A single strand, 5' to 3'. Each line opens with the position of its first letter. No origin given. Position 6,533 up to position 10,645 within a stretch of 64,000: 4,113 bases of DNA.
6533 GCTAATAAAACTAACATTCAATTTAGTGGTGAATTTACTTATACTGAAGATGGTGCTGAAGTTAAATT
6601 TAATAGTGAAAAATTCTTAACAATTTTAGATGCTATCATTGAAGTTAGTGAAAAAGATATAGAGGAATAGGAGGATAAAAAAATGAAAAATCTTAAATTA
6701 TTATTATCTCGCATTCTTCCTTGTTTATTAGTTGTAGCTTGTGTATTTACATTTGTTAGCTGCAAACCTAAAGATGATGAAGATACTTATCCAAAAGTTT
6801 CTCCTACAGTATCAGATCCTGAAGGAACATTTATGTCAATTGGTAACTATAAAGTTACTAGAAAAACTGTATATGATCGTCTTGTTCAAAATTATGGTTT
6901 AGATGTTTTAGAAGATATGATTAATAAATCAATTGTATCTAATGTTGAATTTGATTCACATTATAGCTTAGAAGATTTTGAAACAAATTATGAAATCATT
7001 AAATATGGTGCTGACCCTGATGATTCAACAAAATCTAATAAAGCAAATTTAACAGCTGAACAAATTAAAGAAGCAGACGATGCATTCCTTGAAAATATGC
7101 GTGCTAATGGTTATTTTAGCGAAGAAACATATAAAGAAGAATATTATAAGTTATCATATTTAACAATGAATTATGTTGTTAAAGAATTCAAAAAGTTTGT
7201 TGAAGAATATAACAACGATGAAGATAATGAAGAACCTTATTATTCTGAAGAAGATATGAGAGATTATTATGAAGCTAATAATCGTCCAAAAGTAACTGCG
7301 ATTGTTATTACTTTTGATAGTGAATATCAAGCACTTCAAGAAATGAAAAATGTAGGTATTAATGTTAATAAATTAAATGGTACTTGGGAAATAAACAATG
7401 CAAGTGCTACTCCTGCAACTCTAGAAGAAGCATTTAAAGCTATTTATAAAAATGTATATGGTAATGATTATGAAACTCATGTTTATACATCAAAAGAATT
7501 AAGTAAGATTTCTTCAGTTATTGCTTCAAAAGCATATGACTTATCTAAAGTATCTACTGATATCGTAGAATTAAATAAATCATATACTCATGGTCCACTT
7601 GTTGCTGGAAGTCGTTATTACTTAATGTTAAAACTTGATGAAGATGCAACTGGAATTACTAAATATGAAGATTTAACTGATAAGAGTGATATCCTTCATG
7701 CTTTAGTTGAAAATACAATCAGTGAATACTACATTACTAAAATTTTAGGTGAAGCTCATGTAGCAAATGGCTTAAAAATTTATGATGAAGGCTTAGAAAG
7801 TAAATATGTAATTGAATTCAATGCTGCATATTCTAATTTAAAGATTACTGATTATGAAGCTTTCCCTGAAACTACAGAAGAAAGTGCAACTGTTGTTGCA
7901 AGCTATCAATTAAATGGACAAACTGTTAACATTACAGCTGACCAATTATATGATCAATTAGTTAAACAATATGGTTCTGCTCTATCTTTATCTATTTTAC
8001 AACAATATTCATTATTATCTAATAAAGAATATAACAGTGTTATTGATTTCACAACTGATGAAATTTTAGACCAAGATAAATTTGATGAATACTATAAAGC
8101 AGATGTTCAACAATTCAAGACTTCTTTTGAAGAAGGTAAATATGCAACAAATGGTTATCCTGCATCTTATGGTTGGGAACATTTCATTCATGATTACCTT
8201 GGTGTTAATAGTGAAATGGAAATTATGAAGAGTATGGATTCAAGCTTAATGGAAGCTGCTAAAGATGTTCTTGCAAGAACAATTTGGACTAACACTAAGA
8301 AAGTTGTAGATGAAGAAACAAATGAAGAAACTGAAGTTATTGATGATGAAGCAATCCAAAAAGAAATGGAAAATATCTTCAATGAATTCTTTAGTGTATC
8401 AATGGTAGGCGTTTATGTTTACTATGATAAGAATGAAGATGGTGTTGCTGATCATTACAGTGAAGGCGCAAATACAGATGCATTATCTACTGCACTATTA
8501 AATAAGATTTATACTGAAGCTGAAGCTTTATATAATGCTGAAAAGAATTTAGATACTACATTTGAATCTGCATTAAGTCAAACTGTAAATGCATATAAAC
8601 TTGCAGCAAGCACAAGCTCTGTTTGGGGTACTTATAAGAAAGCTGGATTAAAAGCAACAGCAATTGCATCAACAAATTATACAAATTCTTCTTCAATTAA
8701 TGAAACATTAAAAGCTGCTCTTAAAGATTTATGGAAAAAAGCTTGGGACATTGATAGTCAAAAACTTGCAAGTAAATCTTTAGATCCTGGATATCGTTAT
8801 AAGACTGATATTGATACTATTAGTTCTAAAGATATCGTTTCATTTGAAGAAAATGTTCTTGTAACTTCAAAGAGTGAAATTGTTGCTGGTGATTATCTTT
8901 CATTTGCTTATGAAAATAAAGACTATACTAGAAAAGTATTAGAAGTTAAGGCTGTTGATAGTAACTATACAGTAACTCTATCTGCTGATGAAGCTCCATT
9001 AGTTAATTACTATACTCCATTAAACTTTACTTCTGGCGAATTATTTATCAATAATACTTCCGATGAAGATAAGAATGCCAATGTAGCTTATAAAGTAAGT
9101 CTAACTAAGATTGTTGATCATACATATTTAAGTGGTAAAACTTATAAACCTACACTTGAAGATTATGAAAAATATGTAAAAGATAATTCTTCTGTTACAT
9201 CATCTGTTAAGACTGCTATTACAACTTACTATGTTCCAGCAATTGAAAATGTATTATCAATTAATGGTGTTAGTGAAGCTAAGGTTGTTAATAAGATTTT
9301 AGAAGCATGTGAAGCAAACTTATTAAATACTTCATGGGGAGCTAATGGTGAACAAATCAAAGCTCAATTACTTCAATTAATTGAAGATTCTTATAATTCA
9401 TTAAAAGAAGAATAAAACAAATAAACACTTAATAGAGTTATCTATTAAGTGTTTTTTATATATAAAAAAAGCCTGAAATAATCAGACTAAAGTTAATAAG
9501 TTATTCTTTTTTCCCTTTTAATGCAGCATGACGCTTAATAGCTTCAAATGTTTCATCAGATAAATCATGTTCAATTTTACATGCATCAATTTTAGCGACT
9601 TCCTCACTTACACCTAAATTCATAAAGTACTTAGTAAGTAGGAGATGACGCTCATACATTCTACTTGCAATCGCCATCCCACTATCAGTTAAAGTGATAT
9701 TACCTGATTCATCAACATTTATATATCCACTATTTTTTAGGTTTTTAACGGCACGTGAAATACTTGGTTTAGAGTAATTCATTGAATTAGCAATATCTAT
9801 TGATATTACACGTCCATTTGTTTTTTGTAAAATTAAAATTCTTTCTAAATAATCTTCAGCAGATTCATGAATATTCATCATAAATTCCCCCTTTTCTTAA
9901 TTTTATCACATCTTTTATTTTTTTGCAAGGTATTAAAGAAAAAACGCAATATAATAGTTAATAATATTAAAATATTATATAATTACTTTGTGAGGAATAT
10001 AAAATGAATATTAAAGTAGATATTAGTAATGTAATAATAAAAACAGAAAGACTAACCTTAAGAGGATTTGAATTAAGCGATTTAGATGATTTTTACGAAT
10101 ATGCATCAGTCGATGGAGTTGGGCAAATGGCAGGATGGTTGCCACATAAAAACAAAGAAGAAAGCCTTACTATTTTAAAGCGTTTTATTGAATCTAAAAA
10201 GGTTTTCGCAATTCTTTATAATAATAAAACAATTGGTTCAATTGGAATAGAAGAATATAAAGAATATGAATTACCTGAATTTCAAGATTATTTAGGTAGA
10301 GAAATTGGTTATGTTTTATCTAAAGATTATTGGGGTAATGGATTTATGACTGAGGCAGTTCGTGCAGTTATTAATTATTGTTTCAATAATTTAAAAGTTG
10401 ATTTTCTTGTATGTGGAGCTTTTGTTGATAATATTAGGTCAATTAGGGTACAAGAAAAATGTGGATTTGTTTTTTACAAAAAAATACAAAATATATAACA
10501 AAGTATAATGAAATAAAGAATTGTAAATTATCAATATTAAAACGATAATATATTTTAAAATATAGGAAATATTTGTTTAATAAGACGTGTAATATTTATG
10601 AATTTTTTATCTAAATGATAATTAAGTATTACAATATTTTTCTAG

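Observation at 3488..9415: Two tandem giant (1060 and 910 aa) PrsA/SurA-like surface proteins, each with an internally duplicated chaperone module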

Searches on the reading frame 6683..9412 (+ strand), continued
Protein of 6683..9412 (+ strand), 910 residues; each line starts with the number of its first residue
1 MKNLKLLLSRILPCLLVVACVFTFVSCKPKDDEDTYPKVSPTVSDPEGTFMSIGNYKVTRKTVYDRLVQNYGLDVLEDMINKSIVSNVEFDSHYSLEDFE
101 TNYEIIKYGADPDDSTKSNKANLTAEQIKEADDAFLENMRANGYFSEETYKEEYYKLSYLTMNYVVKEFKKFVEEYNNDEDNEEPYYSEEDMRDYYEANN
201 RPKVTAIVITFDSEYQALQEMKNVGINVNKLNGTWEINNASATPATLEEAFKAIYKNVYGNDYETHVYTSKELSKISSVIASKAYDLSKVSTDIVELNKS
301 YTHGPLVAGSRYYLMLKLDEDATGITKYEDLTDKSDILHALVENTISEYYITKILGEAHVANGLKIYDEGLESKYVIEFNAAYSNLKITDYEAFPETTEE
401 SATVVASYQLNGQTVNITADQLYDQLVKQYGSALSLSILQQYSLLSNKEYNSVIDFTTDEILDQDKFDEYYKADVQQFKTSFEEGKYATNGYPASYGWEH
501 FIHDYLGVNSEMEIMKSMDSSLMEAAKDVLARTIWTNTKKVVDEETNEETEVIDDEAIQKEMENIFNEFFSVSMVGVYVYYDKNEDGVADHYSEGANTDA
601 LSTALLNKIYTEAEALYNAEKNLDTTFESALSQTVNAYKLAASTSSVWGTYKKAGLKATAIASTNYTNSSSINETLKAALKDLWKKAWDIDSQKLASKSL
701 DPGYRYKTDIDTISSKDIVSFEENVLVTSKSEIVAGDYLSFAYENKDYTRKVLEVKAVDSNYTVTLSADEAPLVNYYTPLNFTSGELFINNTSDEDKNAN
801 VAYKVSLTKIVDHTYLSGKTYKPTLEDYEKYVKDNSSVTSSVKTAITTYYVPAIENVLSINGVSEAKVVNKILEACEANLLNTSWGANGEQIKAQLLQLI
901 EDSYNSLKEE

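Call 54: list_cluster_members(proteins=[P0064, P0076, P0100, P0114, P0137, P0165, P0171, P0184, P0204, P0205])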
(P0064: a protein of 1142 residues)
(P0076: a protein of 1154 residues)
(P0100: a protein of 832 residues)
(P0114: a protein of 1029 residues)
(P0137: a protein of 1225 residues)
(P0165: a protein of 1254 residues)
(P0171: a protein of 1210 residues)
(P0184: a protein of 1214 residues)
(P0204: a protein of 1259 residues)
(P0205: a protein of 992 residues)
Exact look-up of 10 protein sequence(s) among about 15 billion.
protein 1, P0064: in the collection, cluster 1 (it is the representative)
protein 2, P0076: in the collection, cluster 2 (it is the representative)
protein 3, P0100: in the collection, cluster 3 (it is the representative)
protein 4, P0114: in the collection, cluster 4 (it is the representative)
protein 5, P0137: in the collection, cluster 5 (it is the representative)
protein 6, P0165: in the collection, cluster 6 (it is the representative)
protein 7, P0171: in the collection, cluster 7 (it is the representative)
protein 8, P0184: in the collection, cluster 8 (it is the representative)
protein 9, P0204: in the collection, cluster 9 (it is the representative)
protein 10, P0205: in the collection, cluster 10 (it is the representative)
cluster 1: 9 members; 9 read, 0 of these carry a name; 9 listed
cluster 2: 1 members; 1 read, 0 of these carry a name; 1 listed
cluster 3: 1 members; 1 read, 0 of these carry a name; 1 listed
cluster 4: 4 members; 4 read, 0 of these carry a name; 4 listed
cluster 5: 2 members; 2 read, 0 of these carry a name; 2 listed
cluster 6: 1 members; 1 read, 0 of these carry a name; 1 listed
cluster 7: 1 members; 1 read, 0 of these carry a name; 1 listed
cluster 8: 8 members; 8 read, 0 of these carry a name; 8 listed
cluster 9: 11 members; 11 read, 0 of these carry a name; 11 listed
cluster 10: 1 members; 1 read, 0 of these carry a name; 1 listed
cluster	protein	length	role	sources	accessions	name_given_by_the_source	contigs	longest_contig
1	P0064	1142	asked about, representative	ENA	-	-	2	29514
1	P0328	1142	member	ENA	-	-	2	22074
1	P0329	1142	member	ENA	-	-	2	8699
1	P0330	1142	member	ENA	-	-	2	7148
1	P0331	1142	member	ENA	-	-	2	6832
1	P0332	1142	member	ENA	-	-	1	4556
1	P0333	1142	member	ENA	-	-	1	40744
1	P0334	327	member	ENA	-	-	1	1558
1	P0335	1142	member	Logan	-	-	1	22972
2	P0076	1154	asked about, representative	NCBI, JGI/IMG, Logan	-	-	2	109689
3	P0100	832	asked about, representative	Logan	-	-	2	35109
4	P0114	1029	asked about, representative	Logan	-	-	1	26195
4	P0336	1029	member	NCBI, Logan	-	-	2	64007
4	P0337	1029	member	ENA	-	-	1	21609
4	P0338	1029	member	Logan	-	-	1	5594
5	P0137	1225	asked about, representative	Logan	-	-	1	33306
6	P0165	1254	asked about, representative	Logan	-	-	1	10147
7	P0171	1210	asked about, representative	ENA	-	-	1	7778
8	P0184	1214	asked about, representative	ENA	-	-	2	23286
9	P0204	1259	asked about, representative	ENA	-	-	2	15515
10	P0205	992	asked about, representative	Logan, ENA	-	-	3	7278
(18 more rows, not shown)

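Call 55: find_encoding_contigs(protein=P0204, flank=7000, max_places=1)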
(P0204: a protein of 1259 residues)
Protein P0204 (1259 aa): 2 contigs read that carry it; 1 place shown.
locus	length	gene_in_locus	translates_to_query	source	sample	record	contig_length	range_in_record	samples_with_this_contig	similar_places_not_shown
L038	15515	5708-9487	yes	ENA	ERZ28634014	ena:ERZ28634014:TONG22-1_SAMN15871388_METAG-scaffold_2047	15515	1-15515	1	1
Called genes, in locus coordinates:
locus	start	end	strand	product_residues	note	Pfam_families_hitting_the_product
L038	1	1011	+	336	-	?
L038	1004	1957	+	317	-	PF01336:tRNA_anti-codon, PF01966:HD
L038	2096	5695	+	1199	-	-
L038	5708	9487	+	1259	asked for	-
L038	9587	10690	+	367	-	PF00144:Beta-lactamase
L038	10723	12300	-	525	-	-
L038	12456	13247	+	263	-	PF00753:Lactamase_B, PF23023:Anti-Pycsar_Apyc1, PF12706:Lactamase_B_2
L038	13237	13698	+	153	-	PF02590:SPOUT_MTase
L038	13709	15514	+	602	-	?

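Call 62: search_protein_families(library=pfam, proteins=[L038:2096-5692:+, L038:5708-9484:+, P0165, P0184, P0137, P0171], max_evalue=1)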
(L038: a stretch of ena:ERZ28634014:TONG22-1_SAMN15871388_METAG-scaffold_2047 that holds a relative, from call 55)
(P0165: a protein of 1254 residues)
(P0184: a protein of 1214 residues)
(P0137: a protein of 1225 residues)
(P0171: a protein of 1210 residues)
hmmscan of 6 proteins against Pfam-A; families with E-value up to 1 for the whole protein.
L038:2096-5692:+ (1199 aa): 1 family
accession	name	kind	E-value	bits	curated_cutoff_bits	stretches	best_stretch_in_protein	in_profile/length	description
PF08964.15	Crystall_3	-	0.047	14.3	27.3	1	388-444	19-70/86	Beta/Gamma crystallin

L038:5708-9484:+ (1259 aa): 2 families
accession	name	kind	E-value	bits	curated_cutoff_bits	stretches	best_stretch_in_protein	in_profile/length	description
PF25597.1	SH3_retrovirus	-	0.12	12.8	27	0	186-225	18-57/73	Retroviral polymerase SH3-like domain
PF20669.3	Exo70_N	-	0.68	10.7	23.9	0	231-268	20-59/83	Exocyst complex component Exo70 N-terminal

P0165 (1254 aa): 2 families
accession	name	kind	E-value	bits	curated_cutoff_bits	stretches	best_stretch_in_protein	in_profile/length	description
PF13233.12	Complex1_LYR_2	-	0.13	13.4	22.3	0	183-214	31-64/80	Complex1_LYR-like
PF13472.12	Lipase_GDSL_2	-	0.45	11.4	32.9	0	785-952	9-145/178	GDSL-like Lipase/Acylhydrolase family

P0184 (1214 aa): 4 families
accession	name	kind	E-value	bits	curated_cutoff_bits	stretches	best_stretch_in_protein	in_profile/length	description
PF20364.3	DUF6659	-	0.034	14.7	27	1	953-999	63-109/131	Family of unknown function (DUF6659)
PF03186.18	CobD_Cbib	-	0.078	12.7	34.4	1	12-107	47-146/282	CobD/Cbib protein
PF10015.14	ThermoDBP-RP_arch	-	0.17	12.5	25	1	918-962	11-53/78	ThermoDBP-related, archaea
PF03477.21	ATP-cone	-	0.71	10.9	25.8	1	52-121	6-77/88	ATP cone domain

P0137 (1225 aa): 0 families

P0171 (1210 aa): 2 families
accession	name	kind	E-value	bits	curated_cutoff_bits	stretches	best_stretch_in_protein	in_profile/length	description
PF11080.13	GhoS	-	0.16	12.5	21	1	384-451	25-92/94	Endoribonuclease GhoS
PF14155.11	DUF4307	-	0.27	11.6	27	1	10-61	4-57/111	Domain of unknown function (DUF4307)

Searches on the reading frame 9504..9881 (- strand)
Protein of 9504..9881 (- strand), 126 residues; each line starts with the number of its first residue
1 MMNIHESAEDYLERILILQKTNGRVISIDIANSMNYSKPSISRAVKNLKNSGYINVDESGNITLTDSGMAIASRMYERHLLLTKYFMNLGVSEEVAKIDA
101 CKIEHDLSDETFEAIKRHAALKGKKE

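Call 68: search_protein_families(library=pfam, proteins=[window:9504-9881:-], max_evalue=0.01)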
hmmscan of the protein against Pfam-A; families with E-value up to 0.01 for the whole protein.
window:9504-9881:- (126 aa): 11 families
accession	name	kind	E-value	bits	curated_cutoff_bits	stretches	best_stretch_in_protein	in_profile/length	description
PF02742.21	Fe_dep_repr_C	-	1.4e-13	51.1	27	1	65-117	1-54/70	Iron dependent repressor, metal binding and dimerisation domain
PF01325.25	Fe_dep_repress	-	7.8e-10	39.3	26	1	5-57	3-55/60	Iron dependent repressor, N-terminal DNA binding domain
PF24034.1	DUF7343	-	3.3e-05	24.1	27.6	1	15-58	9-52/62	Domain of unknown function (DUF7343)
PF12802.13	MarR_2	-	0.00013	22.5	27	1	25-54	21-50/61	MarR family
PF13545.12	HTH_Crp_2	-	0.00026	21.3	27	1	29-66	27-63/70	Crp-like helix-turn-helix domain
PF13412.12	HTH_24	-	0.00035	20.5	21.9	1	17-54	11-47/48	Winged helix-turn-helix DNA-binding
PF01047.28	MarR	-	0.00036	20.8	24.6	1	16-56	9-49/59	MarR family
PF13730.12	HTH_36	-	0.0021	18.3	25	1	30-54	31-55/55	Helix-turn-helix domain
PF25213.1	HVO_A0261_N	-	0.0042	17.4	35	1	28-75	28-74/86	HVO_A0261 N-terminal domain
PF02082.26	Rrf2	-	0.0076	16.8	30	0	18-56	17-55/132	Iron-dependent Transcriptional regulator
PF24409.1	wHTH-PRTase_assc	-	0.0098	16.4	27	0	16-74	2-57/83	wHTH-PRTase associated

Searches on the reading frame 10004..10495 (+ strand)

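Call 68: search_protein_families(library=pfam, proteins=[window:10004-10495:+], max_evalue=0.01)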
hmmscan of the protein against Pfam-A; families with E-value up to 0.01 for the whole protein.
window:10004-10495:+ (164 aa): 4 families
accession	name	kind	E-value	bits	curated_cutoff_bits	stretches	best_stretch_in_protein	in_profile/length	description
PF13302.13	Acetyltransf_3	-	5.4e-28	98.8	25.4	1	16-156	1-138/138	Acetyltransferase (GNAT) domain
PF00583.31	Acetyltransf_1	-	3.2e-11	44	20.7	1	59-155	24-116/116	Acetyltransferase (GNAT) family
PF13523.12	Acetyltransf_8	-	1.4e-06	28.4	27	1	71-162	50-144/145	Acetyltransferase (GNAT) domain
PF13420.13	Acetyltransf_4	-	0.0006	20.3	24.3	1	48-161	27-140/155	Acetyltransferase (GNAT) domain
